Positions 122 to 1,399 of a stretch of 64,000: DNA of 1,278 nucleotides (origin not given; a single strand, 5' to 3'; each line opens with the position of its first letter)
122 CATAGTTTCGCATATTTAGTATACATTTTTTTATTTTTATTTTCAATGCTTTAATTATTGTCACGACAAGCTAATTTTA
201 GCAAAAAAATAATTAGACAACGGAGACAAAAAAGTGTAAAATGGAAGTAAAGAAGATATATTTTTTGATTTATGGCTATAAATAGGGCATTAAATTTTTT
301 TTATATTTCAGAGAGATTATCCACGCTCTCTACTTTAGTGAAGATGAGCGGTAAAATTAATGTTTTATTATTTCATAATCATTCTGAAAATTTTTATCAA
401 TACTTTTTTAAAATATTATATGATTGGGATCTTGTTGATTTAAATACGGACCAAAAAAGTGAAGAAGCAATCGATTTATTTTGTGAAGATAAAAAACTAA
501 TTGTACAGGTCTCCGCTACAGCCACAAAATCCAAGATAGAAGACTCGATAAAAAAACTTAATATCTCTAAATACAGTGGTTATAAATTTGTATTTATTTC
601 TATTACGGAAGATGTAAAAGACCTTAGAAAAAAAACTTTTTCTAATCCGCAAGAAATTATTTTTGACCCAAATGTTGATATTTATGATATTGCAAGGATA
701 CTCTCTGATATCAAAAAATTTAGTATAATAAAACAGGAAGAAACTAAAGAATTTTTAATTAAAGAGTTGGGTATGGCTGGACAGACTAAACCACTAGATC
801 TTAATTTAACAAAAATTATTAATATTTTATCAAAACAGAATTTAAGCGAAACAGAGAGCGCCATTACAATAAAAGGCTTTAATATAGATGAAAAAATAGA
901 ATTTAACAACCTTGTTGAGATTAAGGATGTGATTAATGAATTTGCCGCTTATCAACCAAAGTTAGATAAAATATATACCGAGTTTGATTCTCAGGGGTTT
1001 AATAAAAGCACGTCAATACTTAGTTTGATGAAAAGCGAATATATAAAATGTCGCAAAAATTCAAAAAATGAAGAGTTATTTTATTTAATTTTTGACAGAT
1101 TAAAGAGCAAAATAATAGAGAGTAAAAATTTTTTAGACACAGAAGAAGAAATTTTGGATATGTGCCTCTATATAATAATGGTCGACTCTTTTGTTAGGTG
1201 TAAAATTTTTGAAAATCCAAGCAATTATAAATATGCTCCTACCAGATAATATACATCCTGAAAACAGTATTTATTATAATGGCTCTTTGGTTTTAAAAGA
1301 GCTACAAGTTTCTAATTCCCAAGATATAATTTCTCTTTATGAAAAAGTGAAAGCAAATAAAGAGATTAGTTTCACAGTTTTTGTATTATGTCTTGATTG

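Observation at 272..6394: Seven genes apparently form one transcription unit, linking the ABC-3C-like core to the four unknown genes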

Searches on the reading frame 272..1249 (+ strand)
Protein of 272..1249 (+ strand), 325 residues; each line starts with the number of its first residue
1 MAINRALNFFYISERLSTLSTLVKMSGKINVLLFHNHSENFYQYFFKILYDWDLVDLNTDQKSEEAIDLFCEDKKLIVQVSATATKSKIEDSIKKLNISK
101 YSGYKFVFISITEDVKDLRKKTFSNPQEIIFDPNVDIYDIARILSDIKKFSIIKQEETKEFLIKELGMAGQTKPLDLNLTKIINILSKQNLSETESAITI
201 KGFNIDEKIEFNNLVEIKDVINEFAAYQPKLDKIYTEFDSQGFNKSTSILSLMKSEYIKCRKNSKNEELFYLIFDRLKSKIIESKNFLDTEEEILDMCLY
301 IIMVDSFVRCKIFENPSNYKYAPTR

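Call 8: search_protein_families(library=pfam, proteins=[window:272-1249:+], max_evalue=0.1)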
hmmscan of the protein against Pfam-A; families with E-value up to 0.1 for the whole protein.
window:272-1249:+ (325 aa): 2 families
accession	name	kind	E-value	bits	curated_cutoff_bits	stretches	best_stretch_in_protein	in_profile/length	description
PF21941.2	SMEK_N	-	2.7e-34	118.5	27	1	11-148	1-140/140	SMEK domain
PF20275.3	CTD10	-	3.9e-28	99.1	28.1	1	178-314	2-134/134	C-terminal domain 10 of the ABC-three component (ABC-3C) systems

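Call 9: search_protein_families(library=padloc, proteins=[window:272-1249:+], max_evalue=0.1)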
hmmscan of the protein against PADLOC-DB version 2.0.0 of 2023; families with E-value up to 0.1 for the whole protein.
window:272-1249:+ (325 aa): 2 families
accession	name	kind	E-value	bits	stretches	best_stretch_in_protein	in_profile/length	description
PDLC02399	Aga_REase-PNTD1-PNTD2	-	2.3e-14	51.2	1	12-168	10-170/463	Class I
PDLC04600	PDC-M36B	-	0.048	11.5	1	91-162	6-70/117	-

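Call 10: search_protein_families(library=ncbifam, proteins=[window:272-1249:+], max_evalue=0.1)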
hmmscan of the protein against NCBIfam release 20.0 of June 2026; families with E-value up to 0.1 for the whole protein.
window:272-1249:+ (325 aa): 3 families
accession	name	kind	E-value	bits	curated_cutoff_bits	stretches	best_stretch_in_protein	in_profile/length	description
NF033859.1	SMEK_N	domain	2.5e-23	81.7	30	1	11-101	6-96/97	SMEK domain-containing protein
NF004362.0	PRK05738.2-2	equivalog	0.049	13.9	101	0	53-96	3-45/93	50S ribosomal protein L23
NF011118.0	PRK14548.1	equivalog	0.062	13.6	82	0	62-96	10-44/84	50S ribosomal protein L23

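Call 21: find_encoding_contigs(protein=window:272-1249:+, flank=10000, max_places=6)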
Protein window:272-1249:+ (325 aa): 5 contigs read that carry it; 2 places shown.
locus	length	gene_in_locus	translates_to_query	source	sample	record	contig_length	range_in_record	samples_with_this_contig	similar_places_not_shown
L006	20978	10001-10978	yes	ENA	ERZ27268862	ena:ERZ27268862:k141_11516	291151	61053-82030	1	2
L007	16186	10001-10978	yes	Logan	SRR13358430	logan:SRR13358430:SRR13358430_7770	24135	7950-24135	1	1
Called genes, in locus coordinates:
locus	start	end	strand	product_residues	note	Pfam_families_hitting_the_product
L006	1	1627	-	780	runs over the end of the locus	PF00912:Transgly, PF00905:Transpeptidase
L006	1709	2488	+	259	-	PF22435:MRM3-like_sub_bind, PF00588:SpoU_methylase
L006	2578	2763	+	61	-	-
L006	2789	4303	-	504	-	PF00239:Resolvase, PF07508:Recombinase, PF13408:Zn_ribbon_recom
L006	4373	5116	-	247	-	PF00239:Resolvase, PF07508:Recombinase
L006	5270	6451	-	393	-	PF13481:AAA_25, PF07106:WHD_TBPIP (weak)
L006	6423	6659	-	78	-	-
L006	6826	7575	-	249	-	-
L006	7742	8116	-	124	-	-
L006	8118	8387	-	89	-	-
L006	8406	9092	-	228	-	-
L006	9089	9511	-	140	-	-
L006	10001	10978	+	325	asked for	PF21941:SMEK_N, PF20275:CTD10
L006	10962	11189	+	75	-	PF20293:MC6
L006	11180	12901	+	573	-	PF10088:DUF2326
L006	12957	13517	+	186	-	-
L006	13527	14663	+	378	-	PF14020:DUF4236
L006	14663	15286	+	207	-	-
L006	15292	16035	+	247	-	PF18928:DUF5677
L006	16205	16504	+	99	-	-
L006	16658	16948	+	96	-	-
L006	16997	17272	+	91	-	-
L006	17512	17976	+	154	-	-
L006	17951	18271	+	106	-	-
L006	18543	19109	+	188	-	PF02525:Flavodoxin_2, PF03358:FMN_red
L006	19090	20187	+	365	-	PF07907:YibE_F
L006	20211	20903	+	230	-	-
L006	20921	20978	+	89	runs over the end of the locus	PF14242:DUF4342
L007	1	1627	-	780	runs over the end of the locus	PF00912:Transgly, PF00905:Transpeptidase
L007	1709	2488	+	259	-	PF22435:MRM3-like_sub_bind, PF00588:SpoU_methylase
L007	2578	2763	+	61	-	-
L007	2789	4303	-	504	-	PF00239:Resolvase, PF07508:Recombinase, PF13408:Zn_ribbon_recom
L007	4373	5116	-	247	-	PF00239:Resolvase, PF07508:Recombinase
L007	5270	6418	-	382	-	PF13481:AAA_25, PF07106:WHD_TBPIP (weak)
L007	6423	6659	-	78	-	-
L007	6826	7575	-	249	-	-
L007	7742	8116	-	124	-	-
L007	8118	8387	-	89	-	-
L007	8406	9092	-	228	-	-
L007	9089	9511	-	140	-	-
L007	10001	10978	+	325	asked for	PF21941:SMEK_N, PF20275:CTD10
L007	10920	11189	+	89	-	PF20293:MC6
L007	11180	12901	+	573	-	PF10088:DUF2326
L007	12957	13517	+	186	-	-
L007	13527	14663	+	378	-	PF14020:DUF4236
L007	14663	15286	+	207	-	-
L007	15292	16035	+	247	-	PF18928:DUF5677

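Call 43: find_homologous_proteins(query=window:272-1249:+)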
Query window:272-1249:+ (325 aa): 224 proteins with E <= 0.001 among 2416 candidates; the best 120 are listed.
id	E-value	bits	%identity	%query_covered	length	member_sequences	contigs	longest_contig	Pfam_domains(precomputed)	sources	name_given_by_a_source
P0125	4.5e-203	691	100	100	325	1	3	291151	PF21941.3,PF20275.4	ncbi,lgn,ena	-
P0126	4.3e-192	655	93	100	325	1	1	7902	PF21941.3,PF20275.4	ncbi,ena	-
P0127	1.1e-96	342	51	100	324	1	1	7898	PF21941.3,PF20275.4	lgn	-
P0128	9.0e-90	319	49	100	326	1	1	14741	PF21941.3,PF20275.4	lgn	-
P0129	2.6e-88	314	50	97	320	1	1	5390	PF21941.3,PF20275.4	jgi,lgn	jgi:hypothetical protein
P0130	4.3e-88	313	48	100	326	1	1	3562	PF21941.3,PF20275.4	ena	-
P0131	1.1e-87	312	46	99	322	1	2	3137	PF21941.3,PF20275.4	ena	-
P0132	3.0e-86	307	48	100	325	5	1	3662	PF21941.3,PF20275.4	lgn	-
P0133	7.7e-84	300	48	99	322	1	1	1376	PF21941.3,PF20275.4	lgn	-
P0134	1.0e-83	299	48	100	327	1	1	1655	PF21941.3,PF20275.4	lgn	-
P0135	9.0e-83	296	46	98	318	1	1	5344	PF21941.3,PF20275.4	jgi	-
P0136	1.5e-82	295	48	100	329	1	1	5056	PF21941.3,PF20275.4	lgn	-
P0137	3.6e-81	291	45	99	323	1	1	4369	PF21941.3,PF20275.4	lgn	-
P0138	4.7e-81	290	47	98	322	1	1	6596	PF21941.3,PF20275.4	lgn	-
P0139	6.0e-80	287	45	99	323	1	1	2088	PF21941.3,PF20275.4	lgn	-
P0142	1.8e-79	285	46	99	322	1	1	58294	PF21941.3,PF20275.4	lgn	-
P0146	2.3e-79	285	47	98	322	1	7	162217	PF21941.3,PF20275.4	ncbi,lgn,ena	-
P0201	2.0e-76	275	44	99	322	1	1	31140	PF21941.3,PF20277.4,PF20275.4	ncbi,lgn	ncbi:MAG: ABC-three component system protein [Bacteroidia bacterium]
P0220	8.8e-75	270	43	99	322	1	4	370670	PF21941.3,PF20277.4,PF20275.4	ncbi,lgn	-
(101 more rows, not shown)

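Call 44: find_encoding_contigs(protein=P0126, flank=8000, max_places=2)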
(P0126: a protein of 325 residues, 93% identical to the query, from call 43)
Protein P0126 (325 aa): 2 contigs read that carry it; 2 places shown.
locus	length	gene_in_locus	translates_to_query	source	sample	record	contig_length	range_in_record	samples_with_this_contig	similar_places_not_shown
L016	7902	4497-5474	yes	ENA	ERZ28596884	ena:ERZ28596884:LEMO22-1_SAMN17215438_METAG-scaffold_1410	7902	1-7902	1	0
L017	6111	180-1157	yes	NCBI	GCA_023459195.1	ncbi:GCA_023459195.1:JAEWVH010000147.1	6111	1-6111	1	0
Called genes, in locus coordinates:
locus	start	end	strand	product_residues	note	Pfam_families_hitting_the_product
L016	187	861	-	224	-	-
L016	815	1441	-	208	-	-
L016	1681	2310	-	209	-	-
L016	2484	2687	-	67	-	-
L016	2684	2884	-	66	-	-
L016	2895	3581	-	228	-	-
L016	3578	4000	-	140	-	-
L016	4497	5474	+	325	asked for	PF21941:SMEK_N, PF20275:CTD10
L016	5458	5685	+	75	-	PF20293:MC6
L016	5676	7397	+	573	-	PF10088:DUF2326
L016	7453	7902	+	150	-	?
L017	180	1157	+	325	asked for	PF21941:SMEK_N, PF20275:CTD10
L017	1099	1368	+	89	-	PF20293:MC6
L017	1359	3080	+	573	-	PF10088:DUF2326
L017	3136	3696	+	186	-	-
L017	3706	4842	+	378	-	PF14020:DUF4236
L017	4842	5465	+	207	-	-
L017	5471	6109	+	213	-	?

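Call 45: find_encoding_contigs(protein=P0128, flank=8000, max_places=2)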
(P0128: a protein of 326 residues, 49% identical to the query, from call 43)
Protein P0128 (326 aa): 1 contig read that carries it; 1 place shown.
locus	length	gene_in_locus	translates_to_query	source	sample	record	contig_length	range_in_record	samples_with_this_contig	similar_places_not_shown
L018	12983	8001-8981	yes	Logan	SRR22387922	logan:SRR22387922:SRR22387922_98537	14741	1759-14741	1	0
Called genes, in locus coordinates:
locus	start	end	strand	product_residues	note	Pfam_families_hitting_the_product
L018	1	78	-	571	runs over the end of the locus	PF00239:Resolvase, PF07508:Recombinase (weak), PF13408:Zn_ribbon_recom (weak)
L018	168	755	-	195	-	-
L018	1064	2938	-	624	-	PF09250:Prim-Pol, PF13481:AAA_25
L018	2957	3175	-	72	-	-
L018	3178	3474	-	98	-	PF18903:DUF5659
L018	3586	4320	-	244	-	-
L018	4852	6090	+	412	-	-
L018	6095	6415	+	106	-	-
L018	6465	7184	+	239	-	PF06414:Zeta_toxin (weak)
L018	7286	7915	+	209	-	-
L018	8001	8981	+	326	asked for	PF21941:SMEK_N, PF20275:CTD10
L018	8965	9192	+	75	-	PF20293:MC6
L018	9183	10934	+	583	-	PF10088:DUF2326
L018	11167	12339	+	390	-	PF00871:Acetate_kinase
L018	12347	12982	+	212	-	?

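Call 46: find_encoding_contigs(protein=P0146, flank=8000, max_places=3)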
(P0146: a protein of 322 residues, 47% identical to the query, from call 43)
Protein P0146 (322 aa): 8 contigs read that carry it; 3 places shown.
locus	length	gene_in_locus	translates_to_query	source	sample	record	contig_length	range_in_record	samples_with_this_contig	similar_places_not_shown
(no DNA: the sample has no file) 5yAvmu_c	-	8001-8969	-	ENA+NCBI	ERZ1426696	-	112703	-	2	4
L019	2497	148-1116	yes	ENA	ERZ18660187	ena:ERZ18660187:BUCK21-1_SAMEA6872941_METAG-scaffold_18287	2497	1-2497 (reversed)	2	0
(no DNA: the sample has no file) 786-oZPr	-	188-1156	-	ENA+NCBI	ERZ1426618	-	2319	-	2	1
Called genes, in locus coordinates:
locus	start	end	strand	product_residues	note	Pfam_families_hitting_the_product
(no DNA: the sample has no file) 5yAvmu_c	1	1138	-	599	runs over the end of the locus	-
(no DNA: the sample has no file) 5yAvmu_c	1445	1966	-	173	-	-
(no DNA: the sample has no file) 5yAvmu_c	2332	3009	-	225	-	-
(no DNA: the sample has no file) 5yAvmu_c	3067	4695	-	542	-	PF05496:RuvB_N (faint), PF13177:DNA_pol3_delta2, PF13245:AAA_19 (faint), PF13401:AAA_22 (weak), PF00004:AAA, PF22608:DNAX_ATPase_lid, PF12169:DNA_pol3_gamma3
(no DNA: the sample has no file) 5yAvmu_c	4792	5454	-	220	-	PF04138:GtrA_DPMS_TM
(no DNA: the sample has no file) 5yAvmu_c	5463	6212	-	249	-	-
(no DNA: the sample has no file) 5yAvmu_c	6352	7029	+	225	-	-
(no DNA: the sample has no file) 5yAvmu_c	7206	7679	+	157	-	PF13310:Virulence_RhuM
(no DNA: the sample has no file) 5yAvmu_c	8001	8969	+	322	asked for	PF21941:SMEK_N, PF20275:CTD10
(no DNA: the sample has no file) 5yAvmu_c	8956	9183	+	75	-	PF20293:MC6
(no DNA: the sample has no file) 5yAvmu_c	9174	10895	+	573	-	PF10088:DUF2326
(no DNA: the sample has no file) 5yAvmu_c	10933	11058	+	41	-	-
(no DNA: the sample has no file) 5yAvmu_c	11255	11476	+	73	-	PF13413:HTH_25 (faint), PF13560:HTH_31, PF12844:HTH_19, PF01381:HTH_3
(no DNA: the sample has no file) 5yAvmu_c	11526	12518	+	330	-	-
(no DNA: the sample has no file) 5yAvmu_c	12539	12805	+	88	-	-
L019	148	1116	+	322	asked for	PF21941:SMEK_N, PF20275:CTD10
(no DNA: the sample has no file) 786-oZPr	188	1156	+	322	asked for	PF21941:SMEK_N, PF20275:CTD10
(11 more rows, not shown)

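Call 47: search_protein_families(library=phrogs, proteins=[window:272-1249:+], max_evalue=0.01)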
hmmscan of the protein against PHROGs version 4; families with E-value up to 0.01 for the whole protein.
window:272-1249:+ (325 aa): 0 families

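Call 67: search_solved_structures(query=window:272-1249:+, max_evalue=1)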
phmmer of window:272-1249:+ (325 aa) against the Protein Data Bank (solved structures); distinct sequences matched with E-value up to 1: 1.
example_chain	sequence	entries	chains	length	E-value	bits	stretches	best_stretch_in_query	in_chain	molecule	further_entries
8fmw_S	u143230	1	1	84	0.58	12.6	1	65-124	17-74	30S ribosomal protein S19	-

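Call 77: predict_structure(alignment_id=A7)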
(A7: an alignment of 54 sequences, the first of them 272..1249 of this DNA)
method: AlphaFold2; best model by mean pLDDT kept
length: 325 residues; sequences in the alignment: 54
mean_pLDDT: 80.9   pTM: 0.53
mean pLDDT of the five models: 80.9, 80.1, 79.9, 79.3, 78.7
residues with pLDDT >= 90: 105; 70-90: 157; 50-70: 48; < 50: 15
segments of 3 or more residues with pLDDT < 50: 170-172, 191-196, 320-325
pLDDT, mean of each block of 10 residues (from residue 1): 66 86 80 66 94 84 76 93 92 78 90 92 89 95 94 91 73 67 80 50 78 85 80 70 74 89 89 91 75 82 87 73 38
secondary structure, 60 per line:
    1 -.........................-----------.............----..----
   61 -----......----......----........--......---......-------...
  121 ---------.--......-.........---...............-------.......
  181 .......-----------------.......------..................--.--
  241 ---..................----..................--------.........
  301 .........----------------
elements in order: H2-26 H38-50 E66-71 E76-81 H86-93 H96-101 E105-110 H133-136 H140-148 H152-166 H174-187 H205-211 H218-235 H245-261 H266-283 H292-309

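Call 81: fold_search(model_id=the predicted structure, library=pdb)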
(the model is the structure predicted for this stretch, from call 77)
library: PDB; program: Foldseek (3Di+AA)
matches with E <= 10: 97; with E <= 0.001: 0
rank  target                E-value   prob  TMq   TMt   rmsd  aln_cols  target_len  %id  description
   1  9a6c_B                3.0e-02  0.99  0.37  0.26  16.0       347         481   12  Integrative model of YYDD-YYDB by crosslinking MS and deep learning (released 2024-09-18)
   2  5io3                  6.5e-01  0.04  0.13  0.12  16.4       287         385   11  Crystal structure of the legionella pneumophila effector protein RavZ - I422 (released 2016-11-09)
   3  1r8j_A                7.9e-01  0.07  0.13  0.15  21.2       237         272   13  Crystal Structure of Circadian Clock Protein KaiA from Synechococcus elongatus (released 2004-06-01)
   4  8fs7_E                8.2e-01  0.10  0.19  0.18  16.8       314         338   12  Structure of S. cerevisiae Rad24-RFC loading the 9-1-1 clamp onto a 10-nt gapped DNA in step 5 (closed 9-1-1 and stabl (released 2023-06-14)
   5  8gtj_A                1.2e+00  0.09  0.11  0.10  14.4       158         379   13  Crystal structure of IpaH7.8-LRR and GSDMB isoform-4 complex (released 2023-04-12)
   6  1e3m_A                1.5e+00  0.03  0.12  0.06  22.2       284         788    6  The crystal structure of E. coli MutS binding to DNA with a G:T mismatch (released 2000-11-01)
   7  8ti9_C                1.7e+00  0.14  0.18  0.28   8.8       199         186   11  CryoEM structure of octamer assembly of Shedu nuclease domain from Bacillus cereus (released 2024-07-31)
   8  7ou2_B                1.8e+00  0.03  0.12  0.07  22.7       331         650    8  The structure of MutS bound to two molecules of ADP (released 2022-01-12)
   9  1e3m_B                1.8e+00  0.02  0.11  0.06  22.5       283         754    6  The crystal structure of E. coli MutS binding to DNA with a G:T mismatch (released 2000-11-01)
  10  4c0n                  2.5e+00  0.06  0.11  0.22  14.7       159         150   12  Crystal structure of non symbiotic plant hemoglobin AHb3 (GLB3) from Arabidopsis thaliana (released 2014-05-14)
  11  5izv_A                2.5e+00  0.04  0.17  0.16  17.1       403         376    9  Crystal structure of the legionella pneumophila effector protein RavZ - F222 (released 2016-11-09)
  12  2czr                  2.9e+00  0.20  0.19  0.25   5.3       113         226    8  Crystal structure of TBP-interacting protein (Tk-TIP26) and implications for its inhibition mechanism of the interaction (released 2006-02-14)
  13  6d85_A                2.9e+00  0.09  0.17  0.26  17.3       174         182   14  Structure of the Bovine p85a BH domain E217K mutant (released 2018-05-23)
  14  6qpp                  3.0e+00  0.11  0.15  0.15   8.7       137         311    9  Rhizomucor miehei lipase propeptide complex, native (released 2019-03-13)
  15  3g7n_A                3.0e+00  0.10  0.13  0.15  10.2       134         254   16  Crystal Structure of a Triacylglycerol Lipase from Penicillium Expansum at 1.3 (released 2010-02-23)
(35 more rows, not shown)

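Call 100: find_encoding_contigs(protein=P0142, flank=6000, max_places=2)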
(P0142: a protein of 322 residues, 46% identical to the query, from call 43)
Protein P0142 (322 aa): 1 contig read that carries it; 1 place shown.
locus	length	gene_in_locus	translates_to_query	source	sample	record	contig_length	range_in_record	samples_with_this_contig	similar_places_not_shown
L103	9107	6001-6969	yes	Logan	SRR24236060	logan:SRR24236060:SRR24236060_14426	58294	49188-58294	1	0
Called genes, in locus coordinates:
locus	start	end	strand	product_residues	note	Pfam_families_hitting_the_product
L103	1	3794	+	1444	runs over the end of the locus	PF00873:ACR_tran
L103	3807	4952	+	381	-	PF25919:BSH_CusB (weak), PF25973:BSH_CzcB, PF25984:BSH_YknX (faint), PF25989:YknX_C (faint)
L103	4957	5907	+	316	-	PF04055:Radical_SAM, PF16199:Radical_SAM_C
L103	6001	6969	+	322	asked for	PF21941:SMEK_N, PF20275:CTD10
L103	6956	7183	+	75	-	PF20293:MC6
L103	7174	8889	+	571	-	PF10088:DUF2326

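Call 101: find_encoding_contigs(protein=P0201, flank=6000, max_places=2)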
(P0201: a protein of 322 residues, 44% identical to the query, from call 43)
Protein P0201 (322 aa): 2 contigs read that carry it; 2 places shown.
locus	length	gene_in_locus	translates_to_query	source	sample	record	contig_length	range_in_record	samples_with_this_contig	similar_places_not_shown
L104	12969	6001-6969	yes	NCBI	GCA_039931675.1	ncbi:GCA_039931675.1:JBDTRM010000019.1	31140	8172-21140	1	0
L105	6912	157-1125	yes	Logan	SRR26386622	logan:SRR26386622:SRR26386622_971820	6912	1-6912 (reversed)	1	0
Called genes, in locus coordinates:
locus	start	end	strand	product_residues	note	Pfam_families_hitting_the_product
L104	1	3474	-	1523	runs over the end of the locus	PF02012:BNR (faint), PF15902:Sortilin-Vps10 (faint), PF01483:P_proprotein, PF00041:fn3 (faint), PF18962:Por_Secre_tail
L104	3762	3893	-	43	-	-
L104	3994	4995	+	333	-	PF00691:OmpA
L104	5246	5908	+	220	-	PF13391:HNH_2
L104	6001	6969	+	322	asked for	PF21941:SMEK_N, PF20277:CTD11 (weak), PF20275:CTD10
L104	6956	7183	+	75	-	PF20293:MC6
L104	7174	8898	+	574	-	PF10088:DUF2326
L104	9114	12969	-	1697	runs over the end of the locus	PF01835:MG2 (faint), PF02089:Palm_thioest (faint), PF05057:DUF676, PF07819:PGAP1, PF00801:PKD (weak), PF18911:PKD_4 (weak), PF19408:PKD_6, PF18962:Por_Secre_tail, +1 more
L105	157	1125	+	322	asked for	PF21941:SMEK_N, PF20277:CTD11 (weak), PF20275:CTD10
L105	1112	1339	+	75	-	PF20293:MC6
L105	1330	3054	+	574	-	PF10088:DUF2326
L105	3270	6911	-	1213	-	?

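Call 102: find_encoding_contigs(protein=P0220, flank=6000, max_places=2)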
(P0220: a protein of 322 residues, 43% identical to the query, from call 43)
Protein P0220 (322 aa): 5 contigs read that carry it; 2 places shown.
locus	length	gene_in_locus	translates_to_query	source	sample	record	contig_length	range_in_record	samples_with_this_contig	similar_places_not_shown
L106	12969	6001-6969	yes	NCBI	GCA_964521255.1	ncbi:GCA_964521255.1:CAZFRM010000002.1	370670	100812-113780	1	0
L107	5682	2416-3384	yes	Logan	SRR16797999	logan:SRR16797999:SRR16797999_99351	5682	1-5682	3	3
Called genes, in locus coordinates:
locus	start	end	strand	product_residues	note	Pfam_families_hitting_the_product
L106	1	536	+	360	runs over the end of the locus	PF01571:GCV_T, PF08669:GCV_T_C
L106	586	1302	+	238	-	PF04029:2-ph_phosp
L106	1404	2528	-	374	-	-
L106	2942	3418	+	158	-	-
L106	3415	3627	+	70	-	-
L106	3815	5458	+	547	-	PF00005:ABC_tran, PF02463:SMC_N (faint), PF03193:RsgA_GTPase (faint), PF13555:AAA_29 (faint), PF00350:Dynamin_N (faint), PF01926:MMR_HSR1 (faint), PF12848:ABC_tran_Xtn, PF00005:ABC_tran, +2 more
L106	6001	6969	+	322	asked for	PF21941:SMEK_N, PF20277:CTD11, PF20275:CTD10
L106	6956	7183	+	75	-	PF20293:MC6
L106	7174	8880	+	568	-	PF10088:DUF2326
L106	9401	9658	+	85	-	-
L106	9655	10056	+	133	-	PF01850:PIN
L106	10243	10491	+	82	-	PF17761:DUF1016_N (weak)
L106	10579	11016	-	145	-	-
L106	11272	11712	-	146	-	-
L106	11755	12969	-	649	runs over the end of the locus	PF12969:DUF3857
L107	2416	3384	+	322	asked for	PF21941:SMEK_N, PF20277:CTD11, PF20275:CTD10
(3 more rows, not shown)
